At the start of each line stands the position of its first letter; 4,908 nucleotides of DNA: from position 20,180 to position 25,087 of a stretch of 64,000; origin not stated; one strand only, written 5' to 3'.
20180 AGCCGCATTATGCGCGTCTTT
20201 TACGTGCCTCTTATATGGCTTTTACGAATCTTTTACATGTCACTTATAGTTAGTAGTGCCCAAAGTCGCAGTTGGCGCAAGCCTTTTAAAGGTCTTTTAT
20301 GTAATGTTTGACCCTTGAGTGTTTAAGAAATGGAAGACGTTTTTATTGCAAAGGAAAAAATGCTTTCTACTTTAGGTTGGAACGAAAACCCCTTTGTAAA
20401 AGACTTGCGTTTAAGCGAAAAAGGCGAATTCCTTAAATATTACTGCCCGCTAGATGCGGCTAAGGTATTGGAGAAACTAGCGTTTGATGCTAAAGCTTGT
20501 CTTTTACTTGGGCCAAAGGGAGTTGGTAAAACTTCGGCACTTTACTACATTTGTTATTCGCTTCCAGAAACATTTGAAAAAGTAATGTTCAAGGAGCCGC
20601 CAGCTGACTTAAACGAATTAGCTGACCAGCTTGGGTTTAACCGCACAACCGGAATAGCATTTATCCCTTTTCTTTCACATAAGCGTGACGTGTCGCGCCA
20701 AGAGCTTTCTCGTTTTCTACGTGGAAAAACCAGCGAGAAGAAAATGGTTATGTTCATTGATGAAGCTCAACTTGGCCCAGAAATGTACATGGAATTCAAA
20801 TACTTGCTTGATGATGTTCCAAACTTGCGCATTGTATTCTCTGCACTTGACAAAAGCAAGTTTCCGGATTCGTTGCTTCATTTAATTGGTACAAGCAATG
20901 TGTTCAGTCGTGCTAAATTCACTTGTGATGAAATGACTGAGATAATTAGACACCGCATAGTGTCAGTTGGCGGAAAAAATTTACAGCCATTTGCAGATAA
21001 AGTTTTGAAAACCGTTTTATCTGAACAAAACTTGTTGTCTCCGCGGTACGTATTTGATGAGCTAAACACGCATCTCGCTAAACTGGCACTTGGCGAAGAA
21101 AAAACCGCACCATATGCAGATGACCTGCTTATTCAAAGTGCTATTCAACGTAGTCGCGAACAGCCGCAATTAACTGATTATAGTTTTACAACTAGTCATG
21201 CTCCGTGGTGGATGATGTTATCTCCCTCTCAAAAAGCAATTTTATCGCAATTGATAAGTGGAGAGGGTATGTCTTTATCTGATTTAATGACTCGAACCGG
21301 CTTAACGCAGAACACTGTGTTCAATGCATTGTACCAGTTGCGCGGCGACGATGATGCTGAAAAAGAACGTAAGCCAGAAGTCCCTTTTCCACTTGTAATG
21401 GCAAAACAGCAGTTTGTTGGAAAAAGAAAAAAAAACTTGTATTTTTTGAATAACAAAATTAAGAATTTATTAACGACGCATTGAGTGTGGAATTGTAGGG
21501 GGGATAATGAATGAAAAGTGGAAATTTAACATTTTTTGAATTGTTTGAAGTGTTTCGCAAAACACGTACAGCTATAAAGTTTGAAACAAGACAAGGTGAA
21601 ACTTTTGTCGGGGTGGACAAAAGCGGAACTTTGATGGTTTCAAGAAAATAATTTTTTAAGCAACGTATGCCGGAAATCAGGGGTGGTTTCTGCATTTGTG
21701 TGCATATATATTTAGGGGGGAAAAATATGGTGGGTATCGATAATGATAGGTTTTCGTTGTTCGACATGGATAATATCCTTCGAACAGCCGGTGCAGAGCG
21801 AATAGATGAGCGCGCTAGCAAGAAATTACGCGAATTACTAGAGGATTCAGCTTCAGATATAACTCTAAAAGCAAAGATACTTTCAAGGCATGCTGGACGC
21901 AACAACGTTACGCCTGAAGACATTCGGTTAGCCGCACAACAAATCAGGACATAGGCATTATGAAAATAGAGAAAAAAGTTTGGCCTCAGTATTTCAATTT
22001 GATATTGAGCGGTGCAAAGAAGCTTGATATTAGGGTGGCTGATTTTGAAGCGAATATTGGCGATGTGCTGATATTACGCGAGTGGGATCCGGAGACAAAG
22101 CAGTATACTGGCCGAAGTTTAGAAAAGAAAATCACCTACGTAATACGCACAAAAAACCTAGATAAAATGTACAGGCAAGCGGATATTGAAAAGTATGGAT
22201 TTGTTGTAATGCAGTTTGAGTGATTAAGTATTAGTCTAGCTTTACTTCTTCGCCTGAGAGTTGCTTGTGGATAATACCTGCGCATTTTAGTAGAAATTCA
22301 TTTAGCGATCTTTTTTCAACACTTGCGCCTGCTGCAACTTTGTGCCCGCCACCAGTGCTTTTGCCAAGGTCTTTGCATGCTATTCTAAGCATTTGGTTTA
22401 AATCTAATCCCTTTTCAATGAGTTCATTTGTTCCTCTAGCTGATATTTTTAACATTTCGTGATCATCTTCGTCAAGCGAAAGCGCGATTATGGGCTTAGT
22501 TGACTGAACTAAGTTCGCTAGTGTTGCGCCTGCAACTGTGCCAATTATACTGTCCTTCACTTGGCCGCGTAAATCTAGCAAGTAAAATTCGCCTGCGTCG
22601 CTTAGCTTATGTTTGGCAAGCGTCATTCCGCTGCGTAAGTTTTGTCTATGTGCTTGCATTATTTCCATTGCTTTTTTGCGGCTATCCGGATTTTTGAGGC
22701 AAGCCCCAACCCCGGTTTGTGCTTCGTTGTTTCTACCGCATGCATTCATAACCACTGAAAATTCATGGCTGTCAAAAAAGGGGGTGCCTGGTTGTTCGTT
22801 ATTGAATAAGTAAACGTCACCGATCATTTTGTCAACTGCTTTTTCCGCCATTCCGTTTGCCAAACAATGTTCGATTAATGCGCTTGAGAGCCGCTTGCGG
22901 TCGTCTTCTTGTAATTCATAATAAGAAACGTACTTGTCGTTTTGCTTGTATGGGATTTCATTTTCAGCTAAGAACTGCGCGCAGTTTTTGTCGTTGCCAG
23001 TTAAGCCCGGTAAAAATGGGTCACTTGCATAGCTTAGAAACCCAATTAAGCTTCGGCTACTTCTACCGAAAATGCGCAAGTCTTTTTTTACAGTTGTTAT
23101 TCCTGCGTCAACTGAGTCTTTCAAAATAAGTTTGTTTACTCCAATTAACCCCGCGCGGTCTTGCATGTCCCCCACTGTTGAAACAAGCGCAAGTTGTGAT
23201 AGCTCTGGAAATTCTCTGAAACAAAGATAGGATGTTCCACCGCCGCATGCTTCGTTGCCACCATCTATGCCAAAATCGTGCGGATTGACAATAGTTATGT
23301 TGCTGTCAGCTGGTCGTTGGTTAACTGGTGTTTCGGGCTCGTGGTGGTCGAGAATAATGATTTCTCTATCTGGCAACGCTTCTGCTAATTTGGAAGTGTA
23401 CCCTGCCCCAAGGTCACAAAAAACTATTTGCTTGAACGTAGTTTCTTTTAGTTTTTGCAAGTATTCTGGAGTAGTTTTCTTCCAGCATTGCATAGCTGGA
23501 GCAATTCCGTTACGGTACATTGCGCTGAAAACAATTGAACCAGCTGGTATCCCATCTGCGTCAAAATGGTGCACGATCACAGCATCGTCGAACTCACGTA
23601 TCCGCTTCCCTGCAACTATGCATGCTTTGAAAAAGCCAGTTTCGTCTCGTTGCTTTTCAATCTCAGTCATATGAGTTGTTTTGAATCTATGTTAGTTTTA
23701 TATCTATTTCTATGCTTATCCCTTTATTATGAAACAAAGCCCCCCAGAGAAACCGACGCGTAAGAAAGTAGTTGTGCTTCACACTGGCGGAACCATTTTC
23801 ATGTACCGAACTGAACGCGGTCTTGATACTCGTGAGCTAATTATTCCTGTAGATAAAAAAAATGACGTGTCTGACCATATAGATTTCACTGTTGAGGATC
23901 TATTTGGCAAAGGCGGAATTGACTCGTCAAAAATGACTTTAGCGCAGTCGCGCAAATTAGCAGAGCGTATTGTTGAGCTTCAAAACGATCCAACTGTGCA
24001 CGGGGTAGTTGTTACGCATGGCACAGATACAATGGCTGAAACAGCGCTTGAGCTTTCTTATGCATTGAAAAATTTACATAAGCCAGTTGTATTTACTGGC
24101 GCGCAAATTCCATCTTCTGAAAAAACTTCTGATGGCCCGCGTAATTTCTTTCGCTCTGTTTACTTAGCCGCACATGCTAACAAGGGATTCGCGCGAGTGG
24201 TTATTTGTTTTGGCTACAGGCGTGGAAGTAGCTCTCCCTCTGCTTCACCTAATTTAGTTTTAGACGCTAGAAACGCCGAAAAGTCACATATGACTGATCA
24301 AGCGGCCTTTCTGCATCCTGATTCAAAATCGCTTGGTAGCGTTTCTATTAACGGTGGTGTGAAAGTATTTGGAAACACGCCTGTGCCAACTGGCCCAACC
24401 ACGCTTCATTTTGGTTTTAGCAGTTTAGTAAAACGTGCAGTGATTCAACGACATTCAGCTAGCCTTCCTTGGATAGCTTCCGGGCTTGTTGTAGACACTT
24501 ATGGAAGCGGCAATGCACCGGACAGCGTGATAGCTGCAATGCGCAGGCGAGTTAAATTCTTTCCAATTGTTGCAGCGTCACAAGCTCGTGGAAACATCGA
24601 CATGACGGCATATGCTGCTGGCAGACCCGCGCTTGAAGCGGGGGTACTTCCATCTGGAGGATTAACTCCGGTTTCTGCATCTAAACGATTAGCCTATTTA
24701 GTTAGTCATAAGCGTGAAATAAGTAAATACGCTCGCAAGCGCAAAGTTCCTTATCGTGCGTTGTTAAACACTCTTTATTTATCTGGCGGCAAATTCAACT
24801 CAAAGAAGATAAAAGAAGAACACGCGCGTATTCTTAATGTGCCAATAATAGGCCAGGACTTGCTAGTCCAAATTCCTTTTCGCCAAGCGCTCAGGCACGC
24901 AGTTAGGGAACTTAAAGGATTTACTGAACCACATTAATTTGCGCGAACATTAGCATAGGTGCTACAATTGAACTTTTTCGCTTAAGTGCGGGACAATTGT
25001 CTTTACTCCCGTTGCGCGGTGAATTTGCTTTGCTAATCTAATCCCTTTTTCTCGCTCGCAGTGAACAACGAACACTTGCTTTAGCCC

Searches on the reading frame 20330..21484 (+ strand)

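Call 47: search_protein_families(library=pfam, proteins=[window:20330-21484:+], max_evalue=0.001)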
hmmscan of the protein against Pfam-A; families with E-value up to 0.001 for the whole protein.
window:20330-21484:+ (384 aa): 5 families
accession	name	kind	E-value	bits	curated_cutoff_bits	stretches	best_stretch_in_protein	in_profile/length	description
PF13173.12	AAA_14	-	5e-08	33.5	27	1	55-171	3-96/129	AAA domain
PF13401.12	AAA_22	-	0.00014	22.6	27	1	53-170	4-120/130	AAA domain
PF13191.12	AAA_16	-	0.0002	22.4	32.6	0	55-162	25-158/167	AAA ATPase domain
PF12840.13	HTH_20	-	0.0002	21.7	27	0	296-330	1-35/51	Helix-turn-helix domain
PF09339.16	HTH_IclR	-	0.00036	20.7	22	0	308-337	12-42/52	IclR helix-turn-helix domain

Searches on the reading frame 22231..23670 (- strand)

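Call 47: search_protein_families(library=pfam, proteins=[window:22231-23670:-], max_evalue=0.001)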
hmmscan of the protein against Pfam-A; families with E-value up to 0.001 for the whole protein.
window:22231-23670:- (479 aa): 3 families
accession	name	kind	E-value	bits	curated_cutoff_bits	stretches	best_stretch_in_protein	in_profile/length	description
PF21763.2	DHH_CID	-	4.5e-22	78.7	27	1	200-283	1-84/84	DHH-CID domain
PF02272.25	DHHA1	-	2e-10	41.4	25.9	1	371-460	13-93/102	DHHA1 domain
PF01368.27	DHH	-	4.2e-06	27.5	28.1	1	31-126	3-85/125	DHH family, N-terminal domain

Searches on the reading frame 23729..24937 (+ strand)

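Call 47: search_protein_families(library=pfam, proteins=[window:23729-24937:+], max_evalue=0.001)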
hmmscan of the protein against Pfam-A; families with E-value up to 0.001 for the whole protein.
window:23729-24937:+ (402 aa): 2 families
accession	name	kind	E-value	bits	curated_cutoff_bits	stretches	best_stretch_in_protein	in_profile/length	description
PF00710.25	Asparaginase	-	5.6e-44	150.4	22.5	1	13-213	1-187/193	Asparaginase, N-terminal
PF17763.6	Asparaginase_C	-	1.1e-11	45.1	34.6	1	250-333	24-109/114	Glutaminase/Asparaginase C-terminal domain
